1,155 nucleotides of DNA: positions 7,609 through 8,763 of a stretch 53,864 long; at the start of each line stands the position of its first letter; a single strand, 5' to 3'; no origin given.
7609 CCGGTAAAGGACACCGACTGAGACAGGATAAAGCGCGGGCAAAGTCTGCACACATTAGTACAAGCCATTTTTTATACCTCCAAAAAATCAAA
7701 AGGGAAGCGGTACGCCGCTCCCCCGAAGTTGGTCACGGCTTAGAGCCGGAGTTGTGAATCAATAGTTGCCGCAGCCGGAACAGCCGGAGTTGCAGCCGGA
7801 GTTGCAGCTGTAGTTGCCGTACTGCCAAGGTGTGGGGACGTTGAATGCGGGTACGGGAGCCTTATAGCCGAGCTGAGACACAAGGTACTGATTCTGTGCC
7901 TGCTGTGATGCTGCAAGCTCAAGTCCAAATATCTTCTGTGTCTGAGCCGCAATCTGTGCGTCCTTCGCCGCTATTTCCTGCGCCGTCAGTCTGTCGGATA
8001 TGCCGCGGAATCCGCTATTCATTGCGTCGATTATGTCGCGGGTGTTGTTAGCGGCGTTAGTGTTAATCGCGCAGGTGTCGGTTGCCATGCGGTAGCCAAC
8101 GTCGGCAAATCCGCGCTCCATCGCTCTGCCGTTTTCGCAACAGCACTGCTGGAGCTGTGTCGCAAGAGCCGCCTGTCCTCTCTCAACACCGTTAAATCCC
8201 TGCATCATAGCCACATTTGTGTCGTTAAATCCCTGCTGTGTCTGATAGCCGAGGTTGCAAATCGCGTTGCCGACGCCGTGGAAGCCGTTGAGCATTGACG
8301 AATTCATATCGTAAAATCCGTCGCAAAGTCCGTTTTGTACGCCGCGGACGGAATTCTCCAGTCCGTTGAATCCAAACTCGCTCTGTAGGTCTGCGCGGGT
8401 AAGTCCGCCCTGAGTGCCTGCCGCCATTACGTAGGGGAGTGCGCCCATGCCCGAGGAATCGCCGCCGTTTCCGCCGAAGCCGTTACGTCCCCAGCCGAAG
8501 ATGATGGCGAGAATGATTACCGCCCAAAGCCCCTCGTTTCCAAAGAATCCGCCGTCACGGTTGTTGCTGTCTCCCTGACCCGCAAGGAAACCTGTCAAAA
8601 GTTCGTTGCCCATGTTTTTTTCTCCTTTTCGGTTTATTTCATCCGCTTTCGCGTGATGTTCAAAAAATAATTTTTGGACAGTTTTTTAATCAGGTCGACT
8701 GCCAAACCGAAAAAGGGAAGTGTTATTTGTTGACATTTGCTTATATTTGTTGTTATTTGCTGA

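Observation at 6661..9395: Five-gene cargo block of low-complexity Cys/Gly/Asn/Tyr/Arg-Asp-rich proteins downstream of the lysis genes: possible self-assembling surface or spore-coat-like material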

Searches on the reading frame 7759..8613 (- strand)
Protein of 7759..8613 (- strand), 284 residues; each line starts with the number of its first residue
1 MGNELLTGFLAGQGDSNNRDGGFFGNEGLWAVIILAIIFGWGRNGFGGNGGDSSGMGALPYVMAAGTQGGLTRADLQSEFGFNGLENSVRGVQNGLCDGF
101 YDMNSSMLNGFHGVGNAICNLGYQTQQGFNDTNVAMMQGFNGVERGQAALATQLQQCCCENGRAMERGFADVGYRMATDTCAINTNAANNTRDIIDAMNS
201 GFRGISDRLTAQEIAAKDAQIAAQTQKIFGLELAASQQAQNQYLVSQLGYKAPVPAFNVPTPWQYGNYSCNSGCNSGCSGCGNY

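Call 3: search_protein_families(library=pfam, proteins=[window:7759-8613:-], max_evalue=1)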
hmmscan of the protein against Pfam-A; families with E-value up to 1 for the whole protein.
window:7759-8613:- (284 aa): 0 families

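Call 4: search_protein_families(library=phrogs, proteins=[window:7759-8613:-], max_evalue=1)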
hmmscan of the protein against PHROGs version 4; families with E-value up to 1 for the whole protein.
window:7759-8613:- (284 aa): 2 families
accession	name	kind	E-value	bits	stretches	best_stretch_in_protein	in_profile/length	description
phrog_16490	-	unknown function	6.1e-39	135.4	2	117-284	98-284/286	-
phrog_14348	-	unknown function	0.34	10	1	163-225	32-94/934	-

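Call 6: search_dna_similar(query=window:7759-8613:-, collection=phages, mode=protein, max_rows=30)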
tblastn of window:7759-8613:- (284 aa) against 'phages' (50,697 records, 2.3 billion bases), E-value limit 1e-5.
Records with a match: 21; places in all: 21; records where one place covers at least 80% of the query: 10.
Best place of each record, by identity: <60% 21.
By first word of the organism name: Bacteriophage 16; Dulem 3; bajarodcaudo 2.
By host as written in the record: - 17; Varecia variegata 2; Peromyscus fraterculus 1; Propithecus coquereli 1.
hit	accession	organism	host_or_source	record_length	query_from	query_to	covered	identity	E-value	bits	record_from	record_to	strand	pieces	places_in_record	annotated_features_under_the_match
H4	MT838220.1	Bacteriophage sp.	human fecal samples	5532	6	263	91%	40.7%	8e-35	138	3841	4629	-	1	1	record has no annotation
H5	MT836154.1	Bacteriophage sp.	human fecal samples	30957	3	262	92%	40.2%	5e-19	92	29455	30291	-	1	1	record has no annotation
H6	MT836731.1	Bacteriophage sp.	human fecal samples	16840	3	262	92%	39.2%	4e-15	81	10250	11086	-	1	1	record has no annotation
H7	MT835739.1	Bacteriophage sp.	human fecal samples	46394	2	263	92%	36.0%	2e-22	102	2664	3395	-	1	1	record has no annotation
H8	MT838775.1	Bacteriophage sp.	human fecal samples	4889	2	262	92%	36.1%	8e-22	100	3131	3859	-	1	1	record has no annotation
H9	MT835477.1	Bacteriophage sp.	human fecal samples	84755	6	262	90%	35.7%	8e-14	77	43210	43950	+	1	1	record has no annotation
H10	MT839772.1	Bacteriophage sp.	human fecal samples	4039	2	262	92%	35.0%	6e-20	95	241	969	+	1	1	record has no annotation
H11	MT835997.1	Bacteriophage sp.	human fecal samples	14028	17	262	87%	35.1%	1e-20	97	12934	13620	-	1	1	record has no annotation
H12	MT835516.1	Bacteriophage sp.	human fecal samples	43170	18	262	86%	34.5%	2e-15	82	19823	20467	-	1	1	record has no annotation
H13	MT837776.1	Bacteriophage sp.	human fecal samples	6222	2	262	92%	31.8%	6e-17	86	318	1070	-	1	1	record has no annotation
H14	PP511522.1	Dulem virus 35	Varecia variegata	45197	71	262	68%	42.9%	2e-25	111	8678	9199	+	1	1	hypothetical protein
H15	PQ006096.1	bajarodcaudo virus 5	Peromyscus fraterculus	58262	68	262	69%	39.9%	8e-29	121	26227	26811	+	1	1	hypothetical protein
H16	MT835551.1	Bacteriophage sp.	human fecal samples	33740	82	264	64%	41.3%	3e-16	84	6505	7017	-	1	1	record has no annotation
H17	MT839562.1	Bacteriophage sp.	human fecal samples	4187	66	263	70%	34.7%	1e-22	102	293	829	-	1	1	record has no annotation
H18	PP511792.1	Dulem virus 33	Propithecus coquereli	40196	67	263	69%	34.5%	9e-18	89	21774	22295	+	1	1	hypothetical protein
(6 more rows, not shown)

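Call 7: get_annotated_region(hit=H15, flank=8000)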
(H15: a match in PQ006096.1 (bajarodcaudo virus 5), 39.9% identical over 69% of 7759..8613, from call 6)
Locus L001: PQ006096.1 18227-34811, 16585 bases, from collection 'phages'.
description: Bajarodcaudo virus 5 isolate BGG_03_5, complete genome.
organism: bajarodcaudo virus 5 (NCBI taxid 3342784)
taxonomy: Viruses; Duplodnaviria; Heunggongvirae; Uroviricota; Caudoviricetes
host: Peromyscus fraterculus; source: feces; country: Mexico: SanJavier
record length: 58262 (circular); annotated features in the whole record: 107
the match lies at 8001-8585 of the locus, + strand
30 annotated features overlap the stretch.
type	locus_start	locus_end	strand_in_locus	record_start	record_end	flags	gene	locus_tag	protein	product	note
CDS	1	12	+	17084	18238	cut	-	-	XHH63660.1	receptor binding protein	-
CDS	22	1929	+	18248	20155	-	-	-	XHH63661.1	hypothetical protein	-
CDS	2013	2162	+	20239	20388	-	-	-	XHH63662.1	hypothetical protein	-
CDS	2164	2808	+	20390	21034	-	-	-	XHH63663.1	hypothetical protein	-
CDS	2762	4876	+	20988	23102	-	-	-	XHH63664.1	hypothetical protein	-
CDS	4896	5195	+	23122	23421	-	-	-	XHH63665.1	hypothetical protein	-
CDS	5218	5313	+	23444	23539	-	-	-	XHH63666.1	hypothetical protein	-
CDS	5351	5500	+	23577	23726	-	-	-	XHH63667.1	r1t holin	-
CDS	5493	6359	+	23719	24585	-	-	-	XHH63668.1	C39-like family peptidase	-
CDS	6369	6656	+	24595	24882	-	-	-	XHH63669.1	hypothetical protein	-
CDS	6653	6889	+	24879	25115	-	-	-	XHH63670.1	hypothetical protein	-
CDS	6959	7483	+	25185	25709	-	-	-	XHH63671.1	hypothetical protein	-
CDS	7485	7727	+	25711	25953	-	-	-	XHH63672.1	hypothetical protein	-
CDS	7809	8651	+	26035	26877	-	-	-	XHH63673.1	hypothetical protein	-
CDS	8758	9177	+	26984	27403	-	-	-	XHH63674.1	hypothetical protein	-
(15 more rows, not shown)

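Call 8: get_annotated_region(hit=H14, flank=8000)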
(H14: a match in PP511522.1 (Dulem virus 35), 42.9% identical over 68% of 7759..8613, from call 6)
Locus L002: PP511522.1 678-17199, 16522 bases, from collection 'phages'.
description: Dulem virus 35 isolate Duke_24FS_4, complete genome.
organism: Dulem virus 35 (NCBI taxid 3145753)
taxonomy: Viruses; Duplodnaviria; Heunggongvirae; Uroviricota; Caudoviricetes
host: Varecia variegata; source: feces; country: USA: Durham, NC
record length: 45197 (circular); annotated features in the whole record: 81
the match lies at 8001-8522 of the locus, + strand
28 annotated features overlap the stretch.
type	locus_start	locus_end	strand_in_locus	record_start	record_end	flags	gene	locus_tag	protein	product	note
CDS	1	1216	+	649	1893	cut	-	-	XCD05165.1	terminase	-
CDS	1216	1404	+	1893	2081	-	-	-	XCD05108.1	hypothetical protein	-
CDS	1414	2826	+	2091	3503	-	-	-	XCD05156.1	portal protein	-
CDS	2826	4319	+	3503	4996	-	-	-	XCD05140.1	hypothetical protein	-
CDS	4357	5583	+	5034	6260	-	-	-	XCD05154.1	minor capsid protein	-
CDS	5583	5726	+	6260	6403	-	-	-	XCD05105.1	hypothetical protein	-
CDS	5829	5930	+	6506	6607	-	-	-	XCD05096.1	hypothetical protein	-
CDS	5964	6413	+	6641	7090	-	-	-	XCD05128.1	hypothetical protein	-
CDS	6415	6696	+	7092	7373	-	-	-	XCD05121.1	hypothetical protein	-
CDS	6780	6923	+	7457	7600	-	-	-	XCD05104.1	hypothetical protein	-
CDS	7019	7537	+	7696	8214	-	-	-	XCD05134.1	hypothetical protein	-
CDS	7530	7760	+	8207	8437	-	-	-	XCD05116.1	hypothetical protein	-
CDS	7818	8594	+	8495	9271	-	-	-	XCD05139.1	hypothetical protein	-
CDS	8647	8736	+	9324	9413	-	-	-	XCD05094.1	hypothetical protein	-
CDS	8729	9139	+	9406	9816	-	-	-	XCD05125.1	hypothetical protein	-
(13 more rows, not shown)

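Call 12: search_protein_families(library=ncbifam, proteins=[window:7759-8613:-, L002:8729-9139:+, L002:9152-9724:+, L001:9182-10189:+, L001:8758-9177:+], max_evalue=1)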
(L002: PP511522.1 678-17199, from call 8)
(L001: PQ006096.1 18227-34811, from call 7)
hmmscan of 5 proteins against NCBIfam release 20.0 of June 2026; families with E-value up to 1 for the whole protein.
window:7759-8613:- (284 aa): 0 families

L002:8729-9139:+ (136 aa): 0 families

L002:9152-9724:+ (190 aa): 1 family
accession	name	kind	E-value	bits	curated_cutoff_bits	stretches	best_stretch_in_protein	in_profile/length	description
TIGR01590.1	yir-bir-cir_Pla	paralog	0.028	14.2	71.1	1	2-65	137-197/201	yir/bir/cir-family of variant antigens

L001:9182-10189:+ (335 aa): 0 families

L001:8758-9177:+ (139 aa): 0 families

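Call 13: search_protein_families(library=pfam, proteins=[L002:8729-9139:+, L002:9152-9724:+, L001:9182-10189:+, L001:8758-9177:+, L001:7809-8651:+, L002:7818-8594:+, L001:6959-7483:+, L002:7019-7537:+, L001:6653-6889:+, L002:6723-6923:+], max_evalue=1)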
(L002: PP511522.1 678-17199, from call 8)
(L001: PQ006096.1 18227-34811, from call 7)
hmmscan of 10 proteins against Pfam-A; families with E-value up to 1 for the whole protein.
L002:8729-9139:+ (136 aa): 1 family
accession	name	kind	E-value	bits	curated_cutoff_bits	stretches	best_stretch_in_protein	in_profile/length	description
PF18573.7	BclA_C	-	4.4e-07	30.3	38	1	11-134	13-127/128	BclA C-terminal domain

L002:9152-9724:+ (190 aa): 2 families
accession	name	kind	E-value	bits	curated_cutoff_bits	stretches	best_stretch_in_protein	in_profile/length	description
PF06046.19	Sec6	-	0.03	13.3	29.7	1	146-187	402-444/537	Exocyst complex component Sec6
PF12848.13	ABC_tran_Xtn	-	0.072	13.6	25.9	1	117-159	6-50/85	ABC transporter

L001:9182-10189:+ (335 aa): 0 families

L001:8758-9177:+ (139 aa): 0 families

L001:7809-8651:+ (280 aa): 0 families

L002:7818-8594:+ (258 aa): 1 family
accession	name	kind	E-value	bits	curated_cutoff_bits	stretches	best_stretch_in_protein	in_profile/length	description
PF13848.12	Thioredoxin_6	-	0.06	13.7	27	1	169-232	93-157/184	Thioredoxin-like domain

L001:6959-7483:+ (174 aa): 0 families

L002:7019-7537:+ (172 aa): 0 families

L001:6653-6889:+ (78 aa): 3 families
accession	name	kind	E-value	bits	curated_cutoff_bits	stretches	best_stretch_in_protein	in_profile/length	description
PF04545.22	Sigma70_r4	-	3.9e-06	26.7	24.1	1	30-71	7-48/50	Sigma-70, region 4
PF08281.18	Sigma70_r4_2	-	0.001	19.1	25.7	1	36-70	19-53/54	Sigma-70, region 4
PF07374.17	DUF1492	-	0.013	16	21.5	1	10-70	39-98/100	Protein of unknown function (DUF1492)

L002:6723-6923:+ (66 aa): 5 families
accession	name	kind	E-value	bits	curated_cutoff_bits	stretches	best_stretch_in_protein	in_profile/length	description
PF04545.22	Sigma70_r4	-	0.00085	19.2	24.1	1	19-57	4-43/50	Sigma-70, region 4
PF08281.18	Sigma70_r4_2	-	0.0076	16.3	25.7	1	18-52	9-44/54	Sigma-70, region 4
PF00196.25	GerE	-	0.0077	16.3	23.5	1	19-62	2-45/57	Bacterial regulatory proteins, luxR family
PF12964.13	DUF3853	-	0.011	16.3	22.1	1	20-57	32-69/97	Protein of unknown function (DUF3853)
PF13936.12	HTH_38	-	0.018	15.2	27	1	25-53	11-39/44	Helix-turn-helix domain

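Call 18: find_homologous_proteins(query=window:7759-8613:-, max_evalue=0.001)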
Query window:7759-8613:- (284 aa): 7305 proteins with E <= 0.001 among 8000 candidates; the best 120 are listed.
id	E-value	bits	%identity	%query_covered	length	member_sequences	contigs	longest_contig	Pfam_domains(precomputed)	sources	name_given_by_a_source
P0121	4.0e-162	557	89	100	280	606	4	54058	-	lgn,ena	-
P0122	1.2e-158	545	87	100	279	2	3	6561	-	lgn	-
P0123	3.7e-154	531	94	90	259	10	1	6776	-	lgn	-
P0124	9.3e-154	529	86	99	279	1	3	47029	-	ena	-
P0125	4.7e-153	527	94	89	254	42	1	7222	-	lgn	-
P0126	8.3e-150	516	93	89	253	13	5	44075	-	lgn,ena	-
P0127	3.1e-141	488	87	89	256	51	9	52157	-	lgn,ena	-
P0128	2.7e-140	485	82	95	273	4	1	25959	-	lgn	-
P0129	1.1e-139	483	86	89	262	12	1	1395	-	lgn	-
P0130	1.0e-137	477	77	98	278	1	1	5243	-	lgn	-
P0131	2.1e-137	476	77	98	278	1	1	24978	-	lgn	-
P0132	3.0e-137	475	77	95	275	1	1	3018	-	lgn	-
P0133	2.2e-136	472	77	100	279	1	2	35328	-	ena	-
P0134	9.4e-136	470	78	93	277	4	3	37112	-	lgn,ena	-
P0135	1.6e-135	469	76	100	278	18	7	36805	-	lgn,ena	-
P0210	2.5e-63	233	45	98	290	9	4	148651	-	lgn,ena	-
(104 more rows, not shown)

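Call 23: search_solved_structures(query=A2, max_evalue=10)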
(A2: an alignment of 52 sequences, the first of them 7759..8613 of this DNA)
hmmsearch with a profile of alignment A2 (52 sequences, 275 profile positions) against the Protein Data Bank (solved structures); distinct sequences matched with E-value up to 10: 1.
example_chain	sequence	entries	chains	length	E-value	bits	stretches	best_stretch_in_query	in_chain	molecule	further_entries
3n4x_A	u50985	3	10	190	0.12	14.8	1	200-245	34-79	Monopolin complex subunit CSM1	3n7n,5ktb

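Call 31: find_encoding_contigs(protein=P0210, flank=10000, max_places=3)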
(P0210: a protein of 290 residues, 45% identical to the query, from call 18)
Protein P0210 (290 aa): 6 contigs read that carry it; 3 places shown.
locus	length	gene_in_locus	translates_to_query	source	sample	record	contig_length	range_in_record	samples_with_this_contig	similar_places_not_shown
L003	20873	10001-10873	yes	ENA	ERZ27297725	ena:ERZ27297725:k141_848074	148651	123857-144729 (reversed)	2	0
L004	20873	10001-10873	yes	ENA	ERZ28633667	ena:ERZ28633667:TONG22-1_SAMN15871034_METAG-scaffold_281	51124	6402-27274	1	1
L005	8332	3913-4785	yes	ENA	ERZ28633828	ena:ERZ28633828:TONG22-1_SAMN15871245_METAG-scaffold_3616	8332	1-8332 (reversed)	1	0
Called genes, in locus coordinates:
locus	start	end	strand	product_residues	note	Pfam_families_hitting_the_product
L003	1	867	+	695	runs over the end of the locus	-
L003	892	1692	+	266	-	-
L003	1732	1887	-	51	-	PF09693:Phage_XkdX (weak)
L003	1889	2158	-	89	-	-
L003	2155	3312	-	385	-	PF00078:RVT_1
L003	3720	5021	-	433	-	-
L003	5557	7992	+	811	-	PF00768:Peptidase_S11, PF13354:Beta-lactamase2 (faint)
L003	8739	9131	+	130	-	-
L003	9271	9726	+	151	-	-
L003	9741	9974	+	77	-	-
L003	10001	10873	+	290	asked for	-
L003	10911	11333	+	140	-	-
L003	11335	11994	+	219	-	-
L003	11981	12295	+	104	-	PF10026:DUF2268 (weak)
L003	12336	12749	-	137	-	-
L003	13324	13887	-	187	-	PF00692:dUTPase (weak)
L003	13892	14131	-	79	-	-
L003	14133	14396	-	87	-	-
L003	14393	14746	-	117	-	-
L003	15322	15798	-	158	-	PF13353:Fer4_12, PF04055:Radical_SAM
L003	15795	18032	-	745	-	PF03477:ATP-cone, PF13597:NRDD, PF01228:Gly_radical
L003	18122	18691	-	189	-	PF00625:Guanylate_kin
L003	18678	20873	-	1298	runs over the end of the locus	PF02811:PHP, PF07733:DNA_pol3_alpha, PF17657:DNA_pol3_finger, PF14579:HHH_6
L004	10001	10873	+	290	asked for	-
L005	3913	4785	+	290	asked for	-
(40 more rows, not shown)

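Call 33: predict_structure(alignment_id=A2)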
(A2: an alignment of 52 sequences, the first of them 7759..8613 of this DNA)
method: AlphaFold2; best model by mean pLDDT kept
length: 284 residues; sequences in the alignment: 52
mean_pLDDT: 50.1   pTM: 0.20
mean pLDDT of the five models: 50.1, 48.9, 47.8, 47.1, 40.6
residues with pLDDT >= 90: 0; 70-90: 22; 50-70: 92; < 50: 170
segments of 3 or more residues with pLDDT < 50: 1-4, 10-22, 43-91, 93-147, 155-159, 161-163, 168-171, 265-268, 270-276, 281-284
pLDDT, mean of each block of 10 residues (from residue 1): 47 42 47 56 41 39 42 46 45 42 44 43 43 43 45 48 49 49 58 56 59 71 75 70 61 52 47 47 41
secondary structure, 60 per line:
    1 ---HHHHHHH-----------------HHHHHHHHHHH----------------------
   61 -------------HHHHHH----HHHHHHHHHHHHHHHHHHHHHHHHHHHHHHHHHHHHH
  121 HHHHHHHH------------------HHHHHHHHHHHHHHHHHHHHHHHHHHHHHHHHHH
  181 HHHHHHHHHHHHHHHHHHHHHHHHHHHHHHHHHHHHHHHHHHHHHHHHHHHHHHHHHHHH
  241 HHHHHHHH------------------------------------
elements in order: H4-10 H28-38 H74-79 H84-128 H147-248

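Call 34: find_related_loci(query=A2, collection=genome_contigs, flank=10000)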
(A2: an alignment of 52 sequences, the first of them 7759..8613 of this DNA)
Query A2 (284 aa) in genome_contigs; peptide patterns used: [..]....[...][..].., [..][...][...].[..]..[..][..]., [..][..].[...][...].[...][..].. (x = any residue, [..] = any of these).
317 stretches matched a pattern; 246 encode a relative of the query (tblastn E <= 1e-3); the best 80 are kept; 80 distinct loci.
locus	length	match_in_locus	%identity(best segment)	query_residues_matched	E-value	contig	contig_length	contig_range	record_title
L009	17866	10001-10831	92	1-284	3e-156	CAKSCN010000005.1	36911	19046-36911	MAG: uncultured Eubacteriales bacterium isolate REFINED_METABAT215_TOP10_CONTIGS_1500_ASSEMBLY_K77_MERGED__Hadza_MoBio_h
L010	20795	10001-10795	77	1-265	4e-134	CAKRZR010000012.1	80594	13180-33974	MAG: uncultured Eubacteriales bacterium isolate REFINED_METABAT215_TOP10_CONTIGS_1500_ASSEMBLY_K77_MERGED__Nepal_MoBio_F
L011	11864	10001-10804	69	1-274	4e-114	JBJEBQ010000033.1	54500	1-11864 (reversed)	MAG: Candidatus Cryptobacteroides sp. isolate LOHA42_bin.036 NODE_340_length_54500_cov_12.466342, whole genome shotgun s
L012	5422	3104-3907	66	1-274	3e-110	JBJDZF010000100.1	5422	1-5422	MAG: Eubacteriales bacterium isolate PUUB15_bin.017 NODE_18526_length_5422_cov_7.458170, whole genome shotgun sequence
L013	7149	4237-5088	43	1-263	4e-57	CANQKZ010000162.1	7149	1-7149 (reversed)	MAG: uncultured Oscillospiraceae bacterium isolate Lapin-021__bin7 genome assembly, contig: Lapin-021__NODE_12409_length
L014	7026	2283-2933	49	69-282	2e-56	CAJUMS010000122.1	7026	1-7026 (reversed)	MAG TPA_asm: uncultured Oscillospiraceae bacterium isolate MGBC157433 genome assembly, contig: MGBC157433.122, whole gen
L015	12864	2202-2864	48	65-265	4e-56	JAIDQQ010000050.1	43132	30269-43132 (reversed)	MAG: Ruminococcus sp. isolate SC0360_S7_1 SC0360_S7_1_contig_50, whole genome shotgun sequence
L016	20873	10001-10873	40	6-276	2e-55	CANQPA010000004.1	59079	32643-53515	MAG: uncultured Bacilli bacterium isolate Lapin-032__bin42 genome assembly, contig: Lapin-032__NODE_909_length_59079_cov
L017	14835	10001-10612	49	69-270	7e-55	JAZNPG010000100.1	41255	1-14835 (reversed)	MAG: Acutalibacteraceae bacterium isolate T1900044836_TS20190302.MAGScoT_cleanbin_000003 SGB_2918_k141_297043, whole gen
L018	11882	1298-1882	50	68-262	7e-55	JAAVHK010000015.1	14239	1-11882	MAG: Ruminococcus sp. isolate Mgla_MAG_17-bin_14 c_000000018683, whole genome shotgun sequence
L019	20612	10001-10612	49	69-270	3e-54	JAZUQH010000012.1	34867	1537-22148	MAG: Acutalibacteraceae bacterium isolate T1900044860_TS20190326.MAGScoT_cleanbin_000003 SGB_3093_k141_2147590, whole ge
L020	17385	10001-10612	49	69-270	4e-54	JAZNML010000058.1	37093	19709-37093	MAG: Ruminiclostridium sp. isolate T1900044663_TS20190129.MAGScoT_cleanbin_000007 SGB_1533_k141_1878938, whole genome sh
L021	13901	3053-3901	43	3-278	9e-53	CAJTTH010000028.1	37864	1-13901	MAG TPA_asm: uncultured Oscillospiraceae bacterium isolate MGBC113373 genome assembly, contig: MGBC113373.28, whole geno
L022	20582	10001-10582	51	82-282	4e-53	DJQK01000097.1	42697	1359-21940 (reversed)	MAG TPA_asm: Clostridiales bacterium UBA6388 UBA6388_contig_6135, whole genome shotgun sequence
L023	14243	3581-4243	45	68-262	1e-51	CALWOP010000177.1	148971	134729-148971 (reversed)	MAG: uncultured Oscillospiraceae bacterium isolate BRZ_CH__bin6 genome assembly, contig: BRZ_CH__NODE_184_length_148971_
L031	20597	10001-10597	48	71-270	8e-48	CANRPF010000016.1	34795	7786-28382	MAG: uncultured Bacilli bacterium isolate Lapin-019__bin41 genome assembly, contig: Lapin-019__NODE_684_length_34795_cov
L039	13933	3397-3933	47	82-265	7e-45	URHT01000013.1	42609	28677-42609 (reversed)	uncultured Clostridiales bacterium isolate UMGS1012 genome assembly, contig: NODE_189_length_42609_cov_7.144334, whole g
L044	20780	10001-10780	41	6-263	1e-43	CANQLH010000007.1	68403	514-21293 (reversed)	MAG: uncultured Clostridia bacterium isolate Lapin-015__bin77 genome assembly, contig: Lapin-015__NODE_312_length_68403_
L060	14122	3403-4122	38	1-268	3e-40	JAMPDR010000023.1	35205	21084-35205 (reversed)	MAG: Ruminococcus sp. isolate NALB_7823_32 Scaffold_#23__SCF_023___35205_bp, whole genome shotgun sequence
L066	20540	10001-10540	42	81-284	6e-39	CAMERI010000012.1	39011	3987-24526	MAG: uncultured bacterium isolate SRR11489791_bin.18_metaWRAP_v1.3_MAG genome assembly, contig: ERZ11466804.855, whole g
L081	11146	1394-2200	36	6-282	6e-36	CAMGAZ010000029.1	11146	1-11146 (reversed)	MAG: uncultured Clostridium sp. isolate ERR2020034_bin.11_metaWRAP_v1.3_MAG genome assembly, contig: ERZ10552058.978, wh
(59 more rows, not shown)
